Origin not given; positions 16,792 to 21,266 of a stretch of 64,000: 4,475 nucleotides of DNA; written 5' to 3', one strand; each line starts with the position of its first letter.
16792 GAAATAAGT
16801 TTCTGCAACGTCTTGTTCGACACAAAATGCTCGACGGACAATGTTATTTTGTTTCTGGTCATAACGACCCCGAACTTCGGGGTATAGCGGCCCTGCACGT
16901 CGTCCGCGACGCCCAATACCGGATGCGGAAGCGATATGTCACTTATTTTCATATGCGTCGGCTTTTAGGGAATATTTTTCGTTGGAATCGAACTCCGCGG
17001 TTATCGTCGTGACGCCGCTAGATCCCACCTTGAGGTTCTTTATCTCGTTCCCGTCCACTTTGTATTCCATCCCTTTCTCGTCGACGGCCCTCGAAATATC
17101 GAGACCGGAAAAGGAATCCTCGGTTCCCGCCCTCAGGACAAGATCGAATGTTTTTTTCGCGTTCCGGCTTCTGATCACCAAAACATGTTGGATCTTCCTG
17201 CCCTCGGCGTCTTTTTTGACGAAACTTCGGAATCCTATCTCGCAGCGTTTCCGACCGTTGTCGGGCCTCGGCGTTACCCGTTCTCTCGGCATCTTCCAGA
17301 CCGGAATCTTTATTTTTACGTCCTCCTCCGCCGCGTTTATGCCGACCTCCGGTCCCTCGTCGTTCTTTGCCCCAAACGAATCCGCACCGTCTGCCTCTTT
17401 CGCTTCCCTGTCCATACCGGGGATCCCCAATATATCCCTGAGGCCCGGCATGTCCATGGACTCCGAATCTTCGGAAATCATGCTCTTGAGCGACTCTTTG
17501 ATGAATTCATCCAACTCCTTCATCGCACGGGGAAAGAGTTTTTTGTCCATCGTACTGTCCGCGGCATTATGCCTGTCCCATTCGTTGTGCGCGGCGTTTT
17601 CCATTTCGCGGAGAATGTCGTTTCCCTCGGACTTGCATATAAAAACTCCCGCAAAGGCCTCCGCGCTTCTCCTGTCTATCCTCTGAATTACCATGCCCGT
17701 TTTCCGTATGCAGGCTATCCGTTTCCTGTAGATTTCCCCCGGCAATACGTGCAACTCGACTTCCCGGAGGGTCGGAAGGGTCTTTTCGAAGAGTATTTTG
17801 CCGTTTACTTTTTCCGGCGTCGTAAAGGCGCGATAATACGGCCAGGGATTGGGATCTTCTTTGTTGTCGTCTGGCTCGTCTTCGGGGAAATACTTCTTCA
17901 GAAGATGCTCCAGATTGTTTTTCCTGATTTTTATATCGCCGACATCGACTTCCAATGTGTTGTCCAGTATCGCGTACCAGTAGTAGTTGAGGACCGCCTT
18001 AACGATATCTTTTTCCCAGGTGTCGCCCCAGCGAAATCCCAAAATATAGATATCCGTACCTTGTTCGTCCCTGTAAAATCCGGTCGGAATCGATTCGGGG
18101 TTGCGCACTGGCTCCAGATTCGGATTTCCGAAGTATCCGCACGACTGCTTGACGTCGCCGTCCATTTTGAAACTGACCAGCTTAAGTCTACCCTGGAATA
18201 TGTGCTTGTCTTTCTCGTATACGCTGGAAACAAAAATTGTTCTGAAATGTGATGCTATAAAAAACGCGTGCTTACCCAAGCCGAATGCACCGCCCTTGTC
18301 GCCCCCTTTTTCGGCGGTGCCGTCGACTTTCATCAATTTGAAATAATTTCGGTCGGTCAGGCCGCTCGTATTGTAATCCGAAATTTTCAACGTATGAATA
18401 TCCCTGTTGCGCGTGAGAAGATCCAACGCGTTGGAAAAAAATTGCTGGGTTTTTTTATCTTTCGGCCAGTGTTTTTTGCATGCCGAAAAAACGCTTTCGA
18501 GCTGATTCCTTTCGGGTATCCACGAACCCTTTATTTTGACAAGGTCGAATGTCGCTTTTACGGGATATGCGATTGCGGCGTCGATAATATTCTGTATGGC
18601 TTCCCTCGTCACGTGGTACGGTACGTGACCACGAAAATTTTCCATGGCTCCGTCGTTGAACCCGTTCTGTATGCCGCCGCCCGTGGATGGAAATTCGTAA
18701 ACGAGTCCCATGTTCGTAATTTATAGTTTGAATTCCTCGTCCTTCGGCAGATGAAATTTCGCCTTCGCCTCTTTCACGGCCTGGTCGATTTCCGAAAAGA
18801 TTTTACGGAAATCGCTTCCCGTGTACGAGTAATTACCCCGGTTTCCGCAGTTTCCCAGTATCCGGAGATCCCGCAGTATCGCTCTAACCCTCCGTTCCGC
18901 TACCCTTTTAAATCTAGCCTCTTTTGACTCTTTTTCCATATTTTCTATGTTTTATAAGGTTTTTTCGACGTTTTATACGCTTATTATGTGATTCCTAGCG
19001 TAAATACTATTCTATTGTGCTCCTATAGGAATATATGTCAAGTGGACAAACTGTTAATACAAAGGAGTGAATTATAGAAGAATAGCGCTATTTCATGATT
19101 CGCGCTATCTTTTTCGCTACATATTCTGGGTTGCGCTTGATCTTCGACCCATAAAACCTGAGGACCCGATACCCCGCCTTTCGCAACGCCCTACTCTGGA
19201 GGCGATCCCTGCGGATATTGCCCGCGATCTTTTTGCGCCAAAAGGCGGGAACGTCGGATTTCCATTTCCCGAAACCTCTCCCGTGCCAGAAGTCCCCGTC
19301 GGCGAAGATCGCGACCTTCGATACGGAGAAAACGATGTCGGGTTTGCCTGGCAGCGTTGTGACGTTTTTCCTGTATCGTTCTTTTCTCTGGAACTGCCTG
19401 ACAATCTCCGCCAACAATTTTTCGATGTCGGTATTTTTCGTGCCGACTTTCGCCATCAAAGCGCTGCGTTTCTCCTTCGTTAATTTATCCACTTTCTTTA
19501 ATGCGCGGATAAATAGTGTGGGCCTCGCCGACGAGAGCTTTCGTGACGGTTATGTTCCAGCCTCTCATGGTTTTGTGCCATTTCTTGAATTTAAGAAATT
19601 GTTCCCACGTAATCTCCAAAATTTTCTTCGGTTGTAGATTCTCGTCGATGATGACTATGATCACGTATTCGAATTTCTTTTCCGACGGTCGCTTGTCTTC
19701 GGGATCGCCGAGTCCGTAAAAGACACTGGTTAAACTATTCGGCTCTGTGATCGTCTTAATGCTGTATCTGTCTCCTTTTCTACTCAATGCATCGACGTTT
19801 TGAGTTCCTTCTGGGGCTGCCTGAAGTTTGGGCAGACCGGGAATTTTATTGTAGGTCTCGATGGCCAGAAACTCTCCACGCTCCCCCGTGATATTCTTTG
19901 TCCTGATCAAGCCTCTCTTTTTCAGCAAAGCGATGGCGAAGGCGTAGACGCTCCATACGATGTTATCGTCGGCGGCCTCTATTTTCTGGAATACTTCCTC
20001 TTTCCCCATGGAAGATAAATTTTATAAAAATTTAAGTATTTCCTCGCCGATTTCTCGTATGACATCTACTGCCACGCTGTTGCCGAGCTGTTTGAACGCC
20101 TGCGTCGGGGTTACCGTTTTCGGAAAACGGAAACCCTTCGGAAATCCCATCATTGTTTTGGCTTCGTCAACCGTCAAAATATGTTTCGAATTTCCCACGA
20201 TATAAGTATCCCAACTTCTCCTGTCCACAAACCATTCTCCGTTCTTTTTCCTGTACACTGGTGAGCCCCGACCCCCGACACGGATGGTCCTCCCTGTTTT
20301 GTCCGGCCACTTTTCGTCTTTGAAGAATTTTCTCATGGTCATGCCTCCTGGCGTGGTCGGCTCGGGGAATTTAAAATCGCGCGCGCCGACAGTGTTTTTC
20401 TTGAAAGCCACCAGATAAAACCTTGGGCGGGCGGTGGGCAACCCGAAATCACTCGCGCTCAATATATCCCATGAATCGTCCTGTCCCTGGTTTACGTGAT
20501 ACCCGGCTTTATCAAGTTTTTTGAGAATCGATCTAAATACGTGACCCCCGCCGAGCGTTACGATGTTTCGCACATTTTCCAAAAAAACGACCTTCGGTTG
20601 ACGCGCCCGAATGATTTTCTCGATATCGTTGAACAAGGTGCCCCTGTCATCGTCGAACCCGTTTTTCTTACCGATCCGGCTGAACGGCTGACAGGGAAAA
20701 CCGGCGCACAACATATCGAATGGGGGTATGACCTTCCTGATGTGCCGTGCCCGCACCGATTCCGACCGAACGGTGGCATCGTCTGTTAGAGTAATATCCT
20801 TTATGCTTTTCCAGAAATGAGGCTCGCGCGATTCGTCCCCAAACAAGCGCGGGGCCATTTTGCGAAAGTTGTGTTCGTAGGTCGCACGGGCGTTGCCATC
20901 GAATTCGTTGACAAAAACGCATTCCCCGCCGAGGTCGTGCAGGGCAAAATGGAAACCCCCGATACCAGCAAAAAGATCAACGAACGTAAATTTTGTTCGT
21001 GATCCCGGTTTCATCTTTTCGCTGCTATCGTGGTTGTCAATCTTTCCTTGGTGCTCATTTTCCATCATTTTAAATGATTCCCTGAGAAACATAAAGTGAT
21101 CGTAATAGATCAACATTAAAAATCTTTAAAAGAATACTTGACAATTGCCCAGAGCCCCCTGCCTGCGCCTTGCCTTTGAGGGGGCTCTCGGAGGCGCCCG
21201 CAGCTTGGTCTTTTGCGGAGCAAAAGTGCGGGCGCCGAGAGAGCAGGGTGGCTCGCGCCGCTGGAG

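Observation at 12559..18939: Nine-gene co-directional operon centred on a GHKL/MORC-like ATPase: candidate undescribed defence system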

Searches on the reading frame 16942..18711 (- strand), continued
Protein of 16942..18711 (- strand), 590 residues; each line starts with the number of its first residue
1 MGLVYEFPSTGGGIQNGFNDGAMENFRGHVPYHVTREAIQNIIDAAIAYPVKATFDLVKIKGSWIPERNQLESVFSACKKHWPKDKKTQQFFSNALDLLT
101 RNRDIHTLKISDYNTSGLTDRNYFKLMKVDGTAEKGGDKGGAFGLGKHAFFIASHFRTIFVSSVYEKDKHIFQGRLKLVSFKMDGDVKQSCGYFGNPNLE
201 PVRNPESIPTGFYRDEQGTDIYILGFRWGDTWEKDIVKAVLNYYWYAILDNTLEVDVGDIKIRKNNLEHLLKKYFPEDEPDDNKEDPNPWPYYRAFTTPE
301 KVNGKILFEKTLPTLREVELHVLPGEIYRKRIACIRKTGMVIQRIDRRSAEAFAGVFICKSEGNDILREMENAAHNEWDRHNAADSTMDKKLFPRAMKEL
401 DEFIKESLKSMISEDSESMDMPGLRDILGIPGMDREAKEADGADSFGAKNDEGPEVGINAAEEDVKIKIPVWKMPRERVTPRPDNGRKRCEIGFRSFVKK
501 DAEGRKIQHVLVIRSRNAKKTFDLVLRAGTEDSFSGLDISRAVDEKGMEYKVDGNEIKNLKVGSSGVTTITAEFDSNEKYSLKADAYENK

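Call 87: search_protein_families(library=padloc, alignment_id=A7, max_evalue=0.00001)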
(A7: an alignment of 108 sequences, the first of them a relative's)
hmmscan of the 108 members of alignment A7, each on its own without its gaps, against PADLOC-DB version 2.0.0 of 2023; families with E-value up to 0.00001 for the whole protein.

A. member 1, L005:5497-7266:+ (590 aa): 0 families

B. families by the number of members that match (of 108 scanned): 334 families (the first 25 are shown)
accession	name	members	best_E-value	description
PDLC03658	mREase_IV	5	1.4e-180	Type IV methyl-directed restriction enzyme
PDLC03049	REase_I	5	2.7e-129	Type I restriction enzyme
PDLC03659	mREase_IV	5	8.9e-115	Type IV methyl-directed restriction enzyme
PDLC03047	REase_I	5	7.4e-39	Type I restriction enzyme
PDLC02707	PbeA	5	3.3e-36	PbeA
PDLC02704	PbeA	5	7.8e-25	PbeA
PDLC02706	PbeA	5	3.2e-16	PbeA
PDLC02705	PbeA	5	6.9e-13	PbeA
PDLC02703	PbeA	5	1.5e-11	PbeA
PDLC03021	MTase_I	4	1.5e-154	Type I methyltransferase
PDLC03479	REase_II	4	2.4e-87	Type II restriction enzyme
PDLC03026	MTase_I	4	6.7e-71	Type I methyltransferase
PDLC03027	MTase_I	4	1.7e-55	Type I methyltransferase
PDLC03031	MTase_I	4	1.9e-55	Type I methyltransferase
PDLC03022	MTase_I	4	3.1e-46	Type I methyltransferase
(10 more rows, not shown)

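Call 88: search_dna_similar(query=window:16942-18711:-, collection=phages, mode=protein, max_rows=10)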
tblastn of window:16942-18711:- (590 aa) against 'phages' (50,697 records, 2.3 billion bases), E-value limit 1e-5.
Records with a match: 2; places in all: 2; records where one place covers at least 80% of the query: 0.
Best place of each record, by identity: <60% 2.
By first word of the organism name: Bacteriophage 1; phage 1.
By host as written in the record: - 1; [Clostridium] innocuum 1.
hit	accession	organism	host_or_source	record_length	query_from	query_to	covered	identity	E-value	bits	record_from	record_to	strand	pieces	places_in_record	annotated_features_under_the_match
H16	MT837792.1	Bacteriophage sp.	human fecal samples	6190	17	431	70%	30.7%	3e-42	169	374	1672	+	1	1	record has no annotation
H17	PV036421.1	phage NatCom_9291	[Clostridium] innocuum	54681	5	409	69%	31.3%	1e-34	146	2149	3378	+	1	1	hypothetical protein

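Call 89: find_related_loci(query=A1, collection=viral_contigs, flank=8000)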
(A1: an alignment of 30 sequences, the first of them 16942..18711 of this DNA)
Query A1 (590 aa) in viral_contigs; peptide patterns used: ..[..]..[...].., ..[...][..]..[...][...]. (x = any residue, [..] = any of these).
142 stretches matched a pattern; 4 encode a relative of the query (tblastn E <= 1e-3); 4 distinct loci.
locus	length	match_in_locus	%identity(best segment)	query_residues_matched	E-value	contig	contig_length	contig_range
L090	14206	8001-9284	31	1-428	3e-53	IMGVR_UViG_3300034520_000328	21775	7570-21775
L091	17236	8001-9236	32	1-408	6e-49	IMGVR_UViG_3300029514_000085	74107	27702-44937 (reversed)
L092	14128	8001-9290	30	4-407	1e-43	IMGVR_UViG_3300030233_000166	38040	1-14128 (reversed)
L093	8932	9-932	33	102-411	1e-35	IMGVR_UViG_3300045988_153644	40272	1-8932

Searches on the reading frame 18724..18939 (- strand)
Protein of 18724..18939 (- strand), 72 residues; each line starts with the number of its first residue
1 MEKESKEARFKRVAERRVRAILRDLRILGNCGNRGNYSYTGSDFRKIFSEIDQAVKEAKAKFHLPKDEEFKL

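Call 3: search_protein_families(library=pfam, proteins=[window:18724-18939:-], max_evalue=1)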
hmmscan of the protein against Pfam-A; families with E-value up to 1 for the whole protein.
window:18724-18939:- (72 aa): 0 families

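Call 4: search_protein_families(library=padloc, proteins=[window:18724-18939:-], max_evalue=1)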
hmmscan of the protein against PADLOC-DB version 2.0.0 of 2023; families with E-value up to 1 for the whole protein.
window:18724-18939:- (72 aa): 0 families

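Call 5: search_protein_families(library=ncbifam, proteins=[window:18724-18939:-], max_evalue=1)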
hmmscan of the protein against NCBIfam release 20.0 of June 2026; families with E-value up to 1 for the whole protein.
window:18724-18939:- (72 aa): 0 families

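Call 38: search_solved_structures(query=A4, max_evalue=10, show_alignments=2)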
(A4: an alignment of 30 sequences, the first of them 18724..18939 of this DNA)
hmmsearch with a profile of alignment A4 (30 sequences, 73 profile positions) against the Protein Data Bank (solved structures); distinct sequences matched with E-value up to 10: 16.
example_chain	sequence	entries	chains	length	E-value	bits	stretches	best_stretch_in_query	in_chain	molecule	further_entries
7unh_A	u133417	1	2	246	0.042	16.8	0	13-69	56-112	SP2 designed chlorophyll dimer protein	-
7uni_A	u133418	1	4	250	0.047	16.6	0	13-69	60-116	SP2-ZnPPaM designed chlorophyll dimer protein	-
5tuk_A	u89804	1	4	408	0.26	14.3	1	10-37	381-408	Tetracycline destructase Tet(51)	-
4h32_B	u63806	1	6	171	0.94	12.5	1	25-56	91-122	Hemagglutinin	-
1m1g_A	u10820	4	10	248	1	12.4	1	39-64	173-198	Transcription antitermination protein nusG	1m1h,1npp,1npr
1yke_A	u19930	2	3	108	1.1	12.3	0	20-58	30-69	RNA polymerase II mediator complex protein MED7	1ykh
5w42_B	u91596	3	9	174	1.2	12.1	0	25-57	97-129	Hemagglutinin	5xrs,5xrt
1y23_A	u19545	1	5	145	1.2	12.1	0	34-62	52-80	Histidine triad protein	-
8glt_1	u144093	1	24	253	1.3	12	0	13-69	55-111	C2-chlorophyll-comp_O32-15_ctermHis, polyalanine model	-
5tue_A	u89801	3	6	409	1.5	11.8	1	10-37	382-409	Tetracycline destructase Tet(50)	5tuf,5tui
2pmz_F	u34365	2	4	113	2.4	11.2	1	35-55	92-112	DNA-directed RNA polymerase subunit F | DNA-directed RNA polymerase, subunit F (RpoF)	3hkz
1t6d_A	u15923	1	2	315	2.9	10.9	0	39-59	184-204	exopolyphosphatase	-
5sva_U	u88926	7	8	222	5.1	10.1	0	20-58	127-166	Mediator of RNA polymerase II transcription subunit 7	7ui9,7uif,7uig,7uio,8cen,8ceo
5oqm_i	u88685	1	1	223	5.1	10.1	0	20-58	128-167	Mediator of RNA polymerase II transcription subunit 7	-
2j4r_A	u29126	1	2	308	7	9.7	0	39-59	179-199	EXOPOLYPHOSPHATASE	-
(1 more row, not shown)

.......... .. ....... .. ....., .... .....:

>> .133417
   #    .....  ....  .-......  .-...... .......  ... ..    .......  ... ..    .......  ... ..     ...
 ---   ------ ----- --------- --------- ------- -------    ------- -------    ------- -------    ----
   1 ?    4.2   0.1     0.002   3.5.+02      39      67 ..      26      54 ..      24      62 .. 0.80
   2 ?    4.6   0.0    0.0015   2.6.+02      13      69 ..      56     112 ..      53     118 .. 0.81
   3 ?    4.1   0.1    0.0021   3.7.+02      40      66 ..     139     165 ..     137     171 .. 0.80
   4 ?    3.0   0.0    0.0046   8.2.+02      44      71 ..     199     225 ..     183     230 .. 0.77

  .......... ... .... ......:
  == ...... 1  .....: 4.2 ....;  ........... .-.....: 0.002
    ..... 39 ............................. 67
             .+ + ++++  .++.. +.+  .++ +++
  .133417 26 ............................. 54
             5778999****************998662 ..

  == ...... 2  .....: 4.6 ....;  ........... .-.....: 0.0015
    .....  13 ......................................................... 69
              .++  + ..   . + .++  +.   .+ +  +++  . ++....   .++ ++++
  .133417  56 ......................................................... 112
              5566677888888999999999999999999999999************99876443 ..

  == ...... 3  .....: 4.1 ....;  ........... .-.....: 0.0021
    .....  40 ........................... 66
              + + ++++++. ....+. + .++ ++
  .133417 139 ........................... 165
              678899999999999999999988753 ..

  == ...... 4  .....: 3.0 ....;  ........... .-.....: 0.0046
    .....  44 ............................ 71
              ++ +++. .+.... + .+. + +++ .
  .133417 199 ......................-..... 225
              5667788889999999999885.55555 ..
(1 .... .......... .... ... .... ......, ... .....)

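Call 62: search_protein_families(library=phrogs, proteins=[window:18724-18939:-], max_evalue=0.01)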
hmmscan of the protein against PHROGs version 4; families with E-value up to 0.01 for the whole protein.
window:18724-18939:- (72 aa): 0 families

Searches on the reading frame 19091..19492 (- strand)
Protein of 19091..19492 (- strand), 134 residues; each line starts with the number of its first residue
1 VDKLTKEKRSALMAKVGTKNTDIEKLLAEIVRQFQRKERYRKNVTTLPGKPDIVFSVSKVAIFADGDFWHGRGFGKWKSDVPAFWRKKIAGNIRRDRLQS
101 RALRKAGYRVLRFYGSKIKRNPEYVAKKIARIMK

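Call 9: search_protein_families(library=pfam, proteins=[window:19091-19492:-], max_evalue=0.01)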
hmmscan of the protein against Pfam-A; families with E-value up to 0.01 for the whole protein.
window:19091-19492:- (134 aa): 3 families
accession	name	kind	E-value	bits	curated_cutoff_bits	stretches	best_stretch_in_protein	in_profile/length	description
PF03852.21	Vsr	-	8.9e-22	77.2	27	1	1-73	1-71/74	DNA mismatch endonuclease Vsr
PF04480.18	DUF559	-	3.6e-05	24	20.6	1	94-132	69-107/109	Protein of unknown function (DUF559)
PF18741.7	MTES_1575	-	0.00034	21.1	38.2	1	91-130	54-93/96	REase_MTES_1575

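Call 29: search_protein_families(library=padloc, proteins=[window:19091-19492:-], max_evalue=0.01)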
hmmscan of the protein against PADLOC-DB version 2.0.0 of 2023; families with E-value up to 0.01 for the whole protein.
window:19091-19492:- (134 aa): 1 family
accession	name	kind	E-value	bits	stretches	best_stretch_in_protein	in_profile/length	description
PDLC03397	Vsr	-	4.7e-15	54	1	5-118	6-119/156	Type II nicking endonuclease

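Call 84: search_protein_families(library=ncbifam, proteins=[window:19091-19492:-], max_evalue=0.001)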
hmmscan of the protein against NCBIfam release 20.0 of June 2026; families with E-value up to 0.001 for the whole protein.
window:19091-19492:- (134 aa): 1 family
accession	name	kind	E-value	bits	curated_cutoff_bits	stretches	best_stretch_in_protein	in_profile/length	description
TIGR00632.1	vsr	subfamily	8.7e-28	97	97.85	1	1-115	2-117/119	DNA mismatch endonuclease Vsr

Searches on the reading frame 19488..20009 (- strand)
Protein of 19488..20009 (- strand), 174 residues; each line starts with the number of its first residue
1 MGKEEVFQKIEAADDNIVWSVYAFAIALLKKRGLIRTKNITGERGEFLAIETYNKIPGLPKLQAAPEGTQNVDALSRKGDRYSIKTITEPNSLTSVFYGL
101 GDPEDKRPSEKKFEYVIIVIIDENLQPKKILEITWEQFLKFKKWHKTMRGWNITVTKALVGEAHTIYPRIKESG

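Call 9: search_protein_families(library=pfam, proteins=[window:19488-20009:-], max_evalue=0.01)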
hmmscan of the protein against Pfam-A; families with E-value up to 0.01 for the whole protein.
window:19488-20009:- (174 aa): 0 families

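Call 29: search_protein_families(library=padloc, proteins=[window:19488-20009:-], max_evalue=0.01)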
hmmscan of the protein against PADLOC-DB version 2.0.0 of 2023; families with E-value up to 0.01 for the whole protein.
window:19488-20009:- (174 aa): 4 families
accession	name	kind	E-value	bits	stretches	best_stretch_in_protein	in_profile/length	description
PDLC03205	mREase_II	-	6.1e-62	206.2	1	10-168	9-165/172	Type II methyl-directed restriction enzyme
PDLC03204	mREase_II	-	1e-36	124.7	1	22-167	19-162/164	Type II methyl-directed restriction enzyme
PDLC03213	mREase_II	-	8e-26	88.7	1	30-169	34-165/201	Type II methyl-directed restriction enzyme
PDLC03212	mREase_II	-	1.6e-05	22.9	1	25-160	19-144/161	Type II methyl-directed restriction enzyme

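Call 83: search_solved_structures(query=window:19488-20009:-, max_evalue=1)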
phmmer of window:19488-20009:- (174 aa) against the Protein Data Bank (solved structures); distinct sequences matched with E-value up to 1: 3.
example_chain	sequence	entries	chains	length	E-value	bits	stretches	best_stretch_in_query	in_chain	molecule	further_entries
8q5m_A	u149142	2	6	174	0.44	13.4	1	18-126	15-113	Restriction endonuclease (Eco15I)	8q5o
9bpo_A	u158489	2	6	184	0.76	12.6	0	128-164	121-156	LIM domain-binding protein 2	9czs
9ozv_A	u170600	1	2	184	0.76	12.6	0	128-164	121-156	LIM domain-binding protein 2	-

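Call 84: search_protein_families(library=ncbifam, proteins=[window:19488-20009:-], max_evalue=0.001)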
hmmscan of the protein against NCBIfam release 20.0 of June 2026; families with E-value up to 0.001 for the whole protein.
window:19488-20009:- (174 aa): 0 families

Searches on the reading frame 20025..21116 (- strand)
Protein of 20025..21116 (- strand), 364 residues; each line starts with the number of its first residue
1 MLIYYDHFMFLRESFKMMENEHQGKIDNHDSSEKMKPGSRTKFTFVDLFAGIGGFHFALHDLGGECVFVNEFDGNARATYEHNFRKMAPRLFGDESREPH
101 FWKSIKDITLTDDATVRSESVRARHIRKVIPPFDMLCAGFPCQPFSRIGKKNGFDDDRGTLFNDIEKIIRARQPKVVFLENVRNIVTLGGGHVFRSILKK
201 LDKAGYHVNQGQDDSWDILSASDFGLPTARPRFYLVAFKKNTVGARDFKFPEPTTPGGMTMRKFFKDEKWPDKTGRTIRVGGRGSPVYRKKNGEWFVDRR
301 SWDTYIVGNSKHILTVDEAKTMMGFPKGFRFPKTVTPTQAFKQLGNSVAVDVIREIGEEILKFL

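Call 9: search_protein_families(library=pfam, proteins=[window:20025-21116:-], max_evalue=0.01)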
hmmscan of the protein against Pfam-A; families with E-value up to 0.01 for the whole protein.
window:20025-21116:- (364 aa): 1 family
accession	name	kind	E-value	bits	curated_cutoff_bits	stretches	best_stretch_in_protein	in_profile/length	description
PF00145.23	DNA_methylase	-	4.5e-68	230.5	22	2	43-274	1-202/324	C-5 cytosine-specific DNA methylase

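Call 29: search_protein_families(library=padloc, proteins=[window:20025-21116:-], max_evalue=0.01)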
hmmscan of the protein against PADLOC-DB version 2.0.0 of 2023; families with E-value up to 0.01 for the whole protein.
window:20025-21116:- (364 aa): 60 families (the best 25 are shown)
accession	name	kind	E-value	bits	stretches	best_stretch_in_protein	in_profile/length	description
PDLC03272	MTase_II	-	1e-80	269.9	2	16-269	48-265/407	Type II methyltransferase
PDLC03361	MTase_II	-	2.4e-68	229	2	35-254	79-298/455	Type II methyltransferase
PDLC00034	DruM2|DruM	-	1e-53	180.4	2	39-241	4-189/457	DNA cytosine methylase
PDLC03378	MTase_II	-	1.6e-51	173.6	2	42-255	2-182/344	Type II methyltransferase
PDLC02653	DrmMII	-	1.1e-46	157.3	3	127-252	59-183/333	DrmMII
PDLC03217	MTase_II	-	5.9e-44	148.6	3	128-239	440-545/703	Type II methyltransferase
PDLC03716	oMTase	-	1.6e-43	147.2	3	128-255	94-217/349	orphan methyltransferase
PDLC03733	oMTase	-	1.6e-43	147.2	2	42-248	90-298/476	orphan methyltransferase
PDLC00026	DruM2|DruM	-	3.4e-43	146.5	2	42-273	4-203/336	DNA cytosine methylase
PDLC03242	MTase_II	-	4.5e-43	145.7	3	129-254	157-275/409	Type II methyltransferase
PDLC03234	MTase_II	-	6.2e-41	138.9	1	41-255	3-187/375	Type II methyltransferase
PDLC03326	MTase_II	-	6.3e-40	135.6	2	41-254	3-188/412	Type II methyltransferase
PDLC03220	MTase_II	-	3.2e-37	126.4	2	40-238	9-185/525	Type II methyltransferase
PDLC03269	MTase_II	-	1e-32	111.8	3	129-254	62-180/437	Type II methyltransferase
PDLC00033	DruM2|DruM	-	6.2e-32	109.3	2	39-241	18-193/368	DNA cytosine methylase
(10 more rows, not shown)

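Call 84: search_protein_families(library=ncbifam, proteins=[window:20025-21116:-], max_evalue=0.001)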
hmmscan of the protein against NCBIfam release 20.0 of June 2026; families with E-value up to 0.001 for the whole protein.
window:20025-21116:- (364 aa): 2 families
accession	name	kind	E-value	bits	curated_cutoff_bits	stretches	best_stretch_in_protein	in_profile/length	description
TIGR00675.1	dcm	superfamily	1.5e-64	218.7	100.65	2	45-255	1-177/329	DNA (cytosine-5-)-methyltransferase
NF007772.0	PRK10458.1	subfamily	1.5e-48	165.6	710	2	40-248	86-296/472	DNA cytosine methylase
